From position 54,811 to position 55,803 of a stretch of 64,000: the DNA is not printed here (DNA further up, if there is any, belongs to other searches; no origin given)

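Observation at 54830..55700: AT-rich, codon-atypical islet with a single-HKD phospholipase-D-family nuclease between a DUF971 gene and ubiE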

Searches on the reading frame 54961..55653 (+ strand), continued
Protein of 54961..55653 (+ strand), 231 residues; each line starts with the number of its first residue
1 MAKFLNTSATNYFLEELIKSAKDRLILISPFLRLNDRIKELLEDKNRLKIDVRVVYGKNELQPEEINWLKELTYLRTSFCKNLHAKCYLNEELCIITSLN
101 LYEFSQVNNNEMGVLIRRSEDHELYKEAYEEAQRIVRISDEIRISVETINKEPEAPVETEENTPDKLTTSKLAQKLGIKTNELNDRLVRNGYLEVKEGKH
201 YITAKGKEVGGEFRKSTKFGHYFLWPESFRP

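Call 48: predict_structure(alignment_id=A1)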
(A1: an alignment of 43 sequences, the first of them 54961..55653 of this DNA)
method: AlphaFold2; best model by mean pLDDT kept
length: 231 residues; sequences in the alignment: 43
mean_pLDDT: 86.7   pTM: 0.60
mean pLDDT of the five models: 86.7, 86.3, 85.0, 84.8, 83.0
residues with pLDDT >= 90: 157; 70-90: 44; 50-70: 11; < 50: 19
segments of 3 or more residues with pLDDT < 50: 145-163
pLDDT, mean of each block of 10 residues (from residue 1): 93 96 97 90 97 89 81 93 94 95 75 96 98 95 50 39 71 93 95 93 94 82 92 83
secondary structure, 60 per line:
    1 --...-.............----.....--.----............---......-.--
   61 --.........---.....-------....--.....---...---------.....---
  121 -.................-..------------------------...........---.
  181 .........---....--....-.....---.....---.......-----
elements in order: E3-5 H7-19 E24-28 H36-47 E51-56 H63-71 E75-79 E87-90 E93-97 E113-117 H122-138 E166-168 H169-176 H180-189 E193-196 E199-202 H204-208 E212-216 E220-226

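Call 53: fold_search(model_id=the predicted structure, library=pdb)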
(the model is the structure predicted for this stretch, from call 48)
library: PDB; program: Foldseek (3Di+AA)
matches with E <= 10: 1150; with E <= 0.001: 91
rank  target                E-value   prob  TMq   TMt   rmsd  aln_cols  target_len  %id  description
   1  1byr                  5.1e-08  1.00  0.51  0.74   3.0       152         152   15  CRYSTAL STRUCTURE OF A PHOSPHOLIPASE D FAMILY MEMBER, NUC FROM SALMONELLA TYPHIMURIUM (released 1999-10-19)
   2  6ehi_B                1.4e-07  1.00  0.51  0.72   3.4       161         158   15  NucT from Helicobacter pylori (released 2018-01-17)
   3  6ehi_A                1.5e-07  1.00  0.51  0.71   3.5       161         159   15  NucT from Helicobacter pylori (released 2018-01-17)
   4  6ehi_D                2.6e-07  1.00  0.51  0.71   3.4       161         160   15  NucT from Helicobacter pylori (released 2018-01-17)
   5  5bpd_C                4.3e-07  1.00  0.46  0.42   5.0       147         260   14  Structure of TrmBL2, an archaeal chromatin protein, shows a novel mode of DNA binding. (released 2015-09-02)
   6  4ggk                  5.4e-07  1.00  0.48  0.66   4.4       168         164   17  Crystal structure of Zucchini from mouse (mZuc / PLD6 / MitoPLD) bound to tungstate (released 2012-10-10)
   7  7clg_B                6.1e-07  1.00  0.51  0.16  11.0       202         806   14  Crystal structure of the ATP-dependent restriction endonuclease SauUSI (released 2021-01-20)
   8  4ggj                  6.5e-07  1.00  0.47  0.63   4.3       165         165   18  Crystal structure of Zucchini from mouse (mZuc / PLD6 / MitoPLD) (released 2012-10-10)
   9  5box_A                1.1e-06  1.00  0.47  0.42   4.4       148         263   11  Structure of TrmBL2, an archaeal chromatin protein, shows a novel mode of DNA binding. (released 2015-09-02)
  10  5bpi_C                1.4e-06  1.00  0.47  0.42   4.8       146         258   13  Structure of TrmBL2, an archaeal chromatin protein, shows a novel mode of DNA binding. (released 2015-09-02)
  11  5bqt_A                1.5e-06  1.00  0.43  0.39   4.6       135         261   15  Structure of TrmBL2, an archaeal chromatin protein, shows a novel mode of DNA binding. (released 2015-09-02)
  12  8yr6                  1.8e-06  1.00  0.54  0.29   7.2       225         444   16  Crystal structure of E. coli phosphatidylserine synthase complexed with 16:0/16:0 CDP-DG (released 2024-11-20)
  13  8yr5_A                1.9e-06  1.00  0.54  0.30   7.3       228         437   15  Crystal structure of E. coli phosphatidylserine synthase in apo state (released 2024-11-20)
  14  7clg_A                1.9e-06  1.00  0.52  0.16  11.4       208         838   14  Crystal structure of the ATP-dependent restriction endonuclease SauUSI (released 2021-01-20)
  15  5bpd_D                2.1e-06  1.00  0.46  0.41   4.9       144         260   13  Structure of TrmBL2, an archaeal chromatin protein, shows a novel mode of DNA binding. (released 2015-09-02)
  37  2c1l_A                1.6e-05  1.00  0.42  0.29   3.5       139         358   19  Structure of the BfiI restriction endonuclease (released 2005-10-07)
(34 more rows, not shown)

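Call 58: list_cluster_members(proteins=[window:54961-55653:+, window:53036-54379:+, window:55723-56466:+])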
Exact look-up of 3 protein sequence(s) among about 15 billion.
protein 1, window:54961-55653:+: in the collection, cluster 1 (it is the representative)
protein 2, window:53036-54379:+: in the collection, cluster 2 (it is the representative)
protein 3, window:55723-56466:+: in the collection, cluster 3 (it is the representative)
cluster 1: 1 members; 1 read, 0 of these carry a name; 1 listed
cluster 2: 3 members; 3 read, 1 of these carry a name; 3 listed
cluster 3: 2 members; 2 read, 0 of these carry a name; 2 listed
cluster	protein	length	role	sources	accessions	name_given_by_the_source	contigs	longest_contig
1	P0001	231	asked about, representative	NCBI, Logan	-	-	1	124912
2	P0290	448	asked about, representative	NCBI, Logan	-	-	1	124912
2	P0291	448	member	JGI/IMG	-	ATP-dependent HslUV protease ATP-binding subunit HslU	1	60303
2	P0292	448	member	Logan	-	-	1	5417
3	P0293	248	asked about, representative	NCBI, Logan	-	-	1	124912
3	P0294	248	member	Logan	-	-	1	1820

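Call 60: find_encoding_contigs(protein=P0291, flank=6000, max_places=4)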
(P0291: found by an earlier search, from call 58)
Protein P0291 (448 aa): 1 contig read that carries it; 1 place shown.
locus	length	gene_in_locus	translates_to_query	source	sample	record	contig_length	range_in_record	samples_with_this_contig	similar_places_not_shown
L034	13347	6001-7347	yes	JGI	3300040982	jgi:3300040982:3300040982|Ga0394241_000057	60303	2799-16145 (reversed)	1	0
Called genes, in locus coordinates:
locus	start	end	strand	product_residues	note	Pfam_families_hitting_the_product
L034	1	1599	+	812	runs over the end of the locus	PF01588:tRNA_bind, PF03483:B3_4, PF03484:B5, PF17759:tRNA_synthFbeta, PF03147:FDX-ACB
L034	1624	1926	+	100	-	PF00216:Bac_DNA_binding, PF18291:HU-HIG (weak)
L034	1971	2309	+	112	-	PF13411:MerR_1, PF00376:MerR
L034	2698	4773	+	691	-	PF00278:Orn_DAP_Arg_deC, PF01168:Ala_racemase_N, PF02784:Orn_Arg_deC_N, PF01678:DAP_epimerase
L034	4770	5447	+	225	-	PF04340:DUF484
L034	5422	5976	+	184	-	PF00227:Proteasome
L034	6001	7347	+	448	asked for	PF00493:MCM (faint), PF13401:AAA_22 (faint), PF00004:AAA (weak), PF07728:AAA_5 (faint), PF00004:AAA (weak), PF07724:AAA_2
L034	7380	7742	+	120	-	PF06155:GBBH-like_N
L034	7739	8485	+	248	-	PF01209:Ubie_methyltran, PF13489:Methyltransf_23 (weak), PF13847:Methyltransf_31, PF08241:Methyltransf_11, PF08242:Methyltransf_12, PF13649:Methyltransf_25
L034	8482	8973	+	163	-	PF06271:RDD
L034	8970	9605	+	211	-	PF02036:SCP2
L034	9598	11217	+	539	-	PF03109:ABC1, PF27536:UbiB_helical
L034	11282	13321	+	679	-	PF00580:UvrD-helicase, PF13245:AAA_19, PF13604:AAA_30 (faint), PF01443:Viral_helicase1 (faint), PF13087:AAA_12 (faint), PF13361:UvrD_C, PF13538:UvrD_C_2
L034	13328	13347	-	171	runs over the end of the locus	-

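Call 68: get_annotated_region(hit=H1, flank=6000)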
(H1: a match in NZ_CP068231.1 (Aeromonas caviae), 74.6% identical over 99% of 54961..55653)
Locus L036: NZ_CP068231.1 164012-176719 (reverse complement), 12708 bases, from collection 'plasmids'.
description: Aeromonas caviae strain Aero21 plasmid p1
organism: Aeromonas caviae (NCBI taxid 648)
taxonomy: Bacteria; Pseudomonadota; Gammaproteobacteria; Aeromonadales; Aeromonadaceae; Aeromonas; Aeromonas caviae
host: -; source: combined sewer; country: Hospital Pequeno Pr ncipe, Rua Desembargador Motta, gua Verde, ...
typing (MOB-suite, as given by PLSDB): conjugative; replicon IncP,rep_cluster_2037; relaxase MOBH,MOBP; mating-pair formation MPF_T
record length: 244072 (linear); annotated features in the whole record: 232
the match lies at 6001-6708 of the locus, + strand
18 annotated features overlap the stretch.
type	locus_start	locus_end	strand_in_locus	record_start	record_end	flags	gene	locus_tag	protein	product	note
CDS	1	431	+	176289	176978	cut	-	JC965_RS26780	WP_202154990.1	site-specific integrase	GO:0015074 - DNA integration [Evidence IEA]; GO:0006310 - DNA recombination [Evidence IEA]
CDS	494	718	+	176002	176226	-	-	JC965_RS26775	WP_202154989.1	hypothetical protein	-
CDS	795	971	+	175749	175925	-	-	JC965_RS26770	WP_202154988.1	hypothetical protein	-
CDS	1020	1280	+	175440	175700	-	-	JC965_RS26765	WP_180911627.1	hypothetical protein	-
CDS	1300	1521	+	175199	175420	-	-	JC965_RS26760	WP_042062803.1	DUF551 domain-containing protein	-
CDS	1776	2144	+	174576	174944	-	-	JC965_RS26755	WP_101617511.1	hypothetical protein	-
CDS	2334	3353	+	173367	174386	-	-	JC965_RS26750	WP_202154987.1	adenine-specific methyltransferase EcoRI family protein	-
CDS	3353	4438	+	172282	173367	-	-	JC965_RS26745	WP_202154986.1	DUF262 domain-containing protein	-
CDS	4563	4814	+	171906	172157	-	-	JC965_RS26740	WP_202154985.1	hypothetical protein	-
CDS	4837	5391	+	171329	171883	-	-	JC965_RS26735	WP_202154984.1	3'-5' exonuclease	-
CDS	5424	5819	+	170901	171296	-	-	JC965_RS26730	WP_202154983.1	hypothetical protein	-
CDS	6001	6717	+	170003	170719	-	-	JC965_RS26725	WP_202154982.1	phospholipase D family protein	-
CDS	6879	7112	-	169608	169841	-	-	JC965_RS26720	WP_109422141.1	hypothetical protein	-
CDS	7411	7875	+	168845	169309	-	lepB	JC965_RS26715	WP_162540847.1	signal peptidase I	GO:0009306 - protein secretion [Evidence IEA]; GO:0006465 - signal peptide processing [Evidence IEA]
CDS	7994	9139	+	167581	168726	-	-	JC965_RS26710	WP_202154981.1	TrbC family F-type conjugative pilus assembly protein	-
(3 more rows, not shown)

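Call 72: find_related_loci(query=A1, collection=viral_contigs, flank=8000)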
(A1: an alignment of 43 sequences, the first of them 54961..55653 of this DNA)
Query A1 (231 aa) in viral_contigs; peptide patterns used: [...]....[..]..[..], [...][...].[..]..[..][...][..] (x = any residue, [..] = any of these).
178 stretches matched a pattern; 73 encode a relative of the query (tblastn E <= 1e-3); 73 distinct loci.
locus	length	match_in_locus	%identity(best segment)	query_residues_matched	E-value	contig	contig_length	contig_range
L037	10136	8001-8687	83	1-229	9e-129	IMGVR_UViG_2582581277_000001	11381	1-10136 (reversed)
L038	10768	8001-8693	77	1-231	4e-123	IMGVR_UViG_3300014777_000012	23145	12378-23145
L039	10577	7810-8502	77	1-231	4e-123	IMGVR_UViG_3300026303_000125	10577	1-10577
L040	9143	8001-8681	75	1-229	1e-113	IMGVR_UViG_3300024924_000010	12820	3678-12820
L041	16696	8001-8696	72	1-229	5e-111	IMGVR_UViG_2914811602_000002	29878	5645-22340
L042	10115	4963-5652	70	1-228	1e-110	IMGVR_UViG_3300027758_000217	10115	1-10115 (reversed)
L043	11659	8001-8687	71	1-227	4e-109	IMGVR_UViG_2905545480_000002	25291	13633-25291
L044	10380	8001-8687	68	1-229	6e-106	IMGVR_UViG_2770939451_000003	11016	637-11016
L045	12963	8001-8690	70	1-229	3e-105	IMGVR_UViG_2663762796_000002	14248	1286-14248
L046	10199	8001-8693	67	1-229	3e-105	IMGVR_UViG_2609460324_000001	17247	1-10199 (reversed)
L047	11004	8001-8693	67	1-229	6e-105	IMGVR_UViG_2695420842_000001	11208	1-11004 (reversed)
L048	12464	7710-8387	67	4-229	4e-104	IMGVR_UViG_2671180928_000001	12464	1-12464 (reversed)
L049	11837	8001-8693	69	1-230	3e-104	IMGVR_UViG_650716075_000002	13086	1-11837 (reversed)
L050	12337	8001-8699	67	1-229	4e-104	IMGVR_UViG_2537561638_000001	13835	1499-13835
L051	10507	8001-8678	67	1-230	7e-104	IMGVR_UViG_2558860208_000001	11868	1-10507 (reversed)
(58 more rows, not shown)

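Call 76: find_encoding_contigs(protein=P0002, flank=5000, max_places=2)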
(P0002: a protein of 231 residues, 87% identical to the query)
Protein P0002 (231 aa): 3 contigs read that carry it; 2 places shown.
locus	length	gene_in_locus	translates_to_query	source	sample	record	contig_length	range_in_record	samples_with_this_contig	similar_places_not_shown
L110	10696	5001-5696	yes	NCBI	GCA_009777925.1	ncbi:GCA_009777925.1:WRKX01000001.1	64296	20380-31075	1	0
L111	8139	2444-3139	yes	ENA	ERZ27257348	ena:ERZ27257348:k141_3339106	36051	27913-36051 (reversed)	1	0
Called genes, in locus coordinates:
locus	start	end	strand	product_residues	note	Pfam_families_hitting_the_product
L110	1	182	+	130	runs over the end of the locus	PF07332:Phage_holin_3_6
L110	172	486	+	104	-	PF13997:YqjK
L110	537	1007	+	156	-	-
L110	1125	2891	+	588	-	PF00749:tRNA-synt_1c, PF03950:tRNA-synt_1c_C, PF20974:tRNA-synt_1c_C2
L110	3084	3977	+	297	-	PF02567:PhzC-PhzF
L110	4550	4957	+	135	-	-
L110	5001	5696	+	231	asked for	PF13091:PLDc_2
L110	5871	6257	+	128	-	PF04307:YdjM (weak)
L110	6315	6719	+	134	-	-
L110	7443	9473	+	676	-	PF00456:Transketolase_N, PF13292:DXP_synthase_N (faint), PF02779:Transket_pyr, PF22613:Transketolase_C_1, PF02780:Transketolase_C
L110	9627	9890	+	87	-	-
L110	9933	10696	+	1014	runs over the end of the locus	PF18470:Cas9_a (faint), PF13395:HNH_4, PF18541:RuvC_III, PF22702:Cas9_RuvC (weak)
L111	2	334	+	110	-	?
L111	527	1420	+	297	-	PF02567:PhzC-PhzF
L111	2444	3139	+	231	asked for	PF13091:PLDc_2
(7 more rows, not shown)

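Call 77: find_encoding_contigs(protein=P0006, flank=5000, max_places=2)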
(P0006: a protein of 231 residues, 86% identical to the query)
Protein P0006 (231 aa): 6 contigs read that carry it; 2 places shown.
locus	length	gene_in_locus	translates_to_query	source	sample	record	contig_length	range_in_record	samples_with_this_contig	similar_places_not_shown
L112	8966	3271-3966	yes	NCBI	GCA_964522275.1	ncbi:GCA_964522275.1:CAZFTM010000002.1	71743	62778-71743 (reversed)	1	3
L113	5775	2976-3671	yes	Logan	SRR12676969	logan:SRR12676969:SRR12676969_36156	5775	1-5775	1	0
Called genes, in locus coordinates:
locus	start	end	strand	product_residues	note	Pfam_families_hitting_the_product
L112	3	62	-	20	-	?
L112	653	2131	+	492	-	PF07669:Eco57I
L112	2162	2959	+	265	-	PF12686:DUF3800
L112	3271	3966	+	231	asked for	PF13091:PLDc_2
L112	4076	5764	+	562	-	PF10592:AIPR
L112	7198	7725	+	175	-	-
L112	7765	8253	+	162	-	-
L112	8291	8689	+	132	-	-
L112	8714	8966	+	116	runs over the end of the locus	-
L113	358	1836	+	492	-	PF07669:Eco57I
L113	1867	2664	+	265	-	PF12686:DUF3800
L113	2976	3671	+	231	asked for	PF13091:PLDc_2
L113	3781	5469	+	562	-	PF10592:AIPR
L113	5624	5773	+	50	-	?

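Call 82: search_protein_families(library=phrogs, proteins=[window:54961-55653:+], max_evalue=0.001)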
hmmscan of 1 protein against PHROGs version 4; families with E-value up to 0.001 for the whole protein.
window:54961-55653:+ (231 aa): 1 family
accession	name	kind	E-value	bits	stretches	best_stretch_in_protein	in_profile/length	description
phrog_9329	-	unknown function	6.3e-108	361.2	1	1-229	1-233/236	-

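Call 86: fold_search(model_id=the predicted structure, library=viral)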
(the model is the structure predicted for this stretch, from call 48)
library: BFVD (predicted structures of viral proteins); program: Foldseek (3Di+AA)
matches with E <= 10: 829; with E <= 0.001: 7
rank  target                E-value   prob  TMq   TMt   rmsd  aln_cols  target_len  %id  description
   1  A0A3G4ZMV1            2.2e-06  1.00  0.44  0.31   3.7       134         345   15  PLD phosphodiesterase domain-containing protein [Terrestrivirus sp.]
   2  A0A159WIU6            1.2e-05  1.00  0.49  0.58   3.6       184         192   12  Major envelope protein (Fragment) [Orf virus]
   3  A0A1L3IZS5            3.0e-05  1.00  0.41  0.35   4.1       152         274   16  (no name in the UniProt tables at hand)
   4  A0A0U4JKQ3            5.5e-05  1.00  0.42  0.41  10.3       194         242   12  NucT-like nuclease [Arthrobacter phage Galaxy]
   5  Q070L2                1.1e-04  1.00  0.46  0.30   4.3       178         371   12  Palmitylated EEV envelope lipase [Nile crocodilepox virus (isolate Crocodylus niloticus/Zimbabwe/Ume/2001)]
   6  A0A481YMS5            2.8e-04  1.00  0.43  0.33   9.8       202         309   14  PLD-like domain protein [Pithovirus LCDPAC01]
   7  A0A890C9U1            3.6e-04  1.00  0.47  0.50   5.4       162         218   13  Major envelope protein (Fragment) [Orf virus]
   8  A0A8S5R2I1            1.0e-03  1.00  0.35  0.38   4.4       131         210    8  Uncharacterized protein [Siphoviridae sp. ctXX925]
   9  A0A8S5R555            5.5e-03  0.66  0.22  0.21  25.1       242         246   12  Antirepressor protein [Ackermannviridae sp. ctaCq7]
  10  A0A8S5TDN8            6.3e-03  0.77  0.24  0.20  20.6       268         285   12  Repressor domain protein [Siphoviridae sp. ctNnX9]
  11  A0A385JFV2            9.6e-03  1.00  0.36  0.32   3.1       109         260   14  Major envelope protein (Fragment) [Orf virus]
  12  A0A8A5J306            9.6e-03  1.00  0.46  0.38   6.2       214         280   15  (no name in the UniProt tables at hand)
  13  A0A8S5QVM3            1.7e-02  1.00  0.24  0.33   2.6        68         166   16  Antirepressor protein [Myoviridae sp. ctTK08]
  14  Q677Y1                2.1e-02  0.21  0.17  0.14  17.8       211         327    9  Uncharacterized protein [lymphocystis disease virus-China]
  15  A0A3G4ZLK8            2.7e-02  0.23  0.21  0.08  21.6       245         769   11  Metallophosphoesterase [Terrestrivirus sp.]
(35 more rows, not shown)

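Call 87: find_encoding_contigs(protein=P0292, flank=5000, max_places=3)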
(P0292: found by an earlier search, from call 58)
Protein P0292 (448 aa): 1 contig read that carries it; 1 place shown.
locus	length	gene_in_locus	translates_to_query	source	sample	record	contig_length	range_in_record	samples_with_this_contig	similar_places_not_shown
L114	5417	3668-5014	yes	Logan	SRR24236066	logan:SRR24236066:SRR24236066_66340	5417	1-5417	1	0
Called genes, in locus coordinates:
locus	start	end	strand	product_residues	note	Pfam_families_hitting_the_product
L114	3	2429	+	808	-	?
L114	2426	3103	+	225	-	PF04340:DUF484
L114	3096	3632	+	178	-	PF00227:Proteasome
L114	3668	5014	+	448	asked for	PF01078:Mg_chelatase (faint), PF13401:AAA_22 (faint), PF00004:AAA (weak), PF07728:AAA_5 (faint), PF00004:AAA (weak), PF07724:AAA_2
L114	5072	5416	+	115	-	?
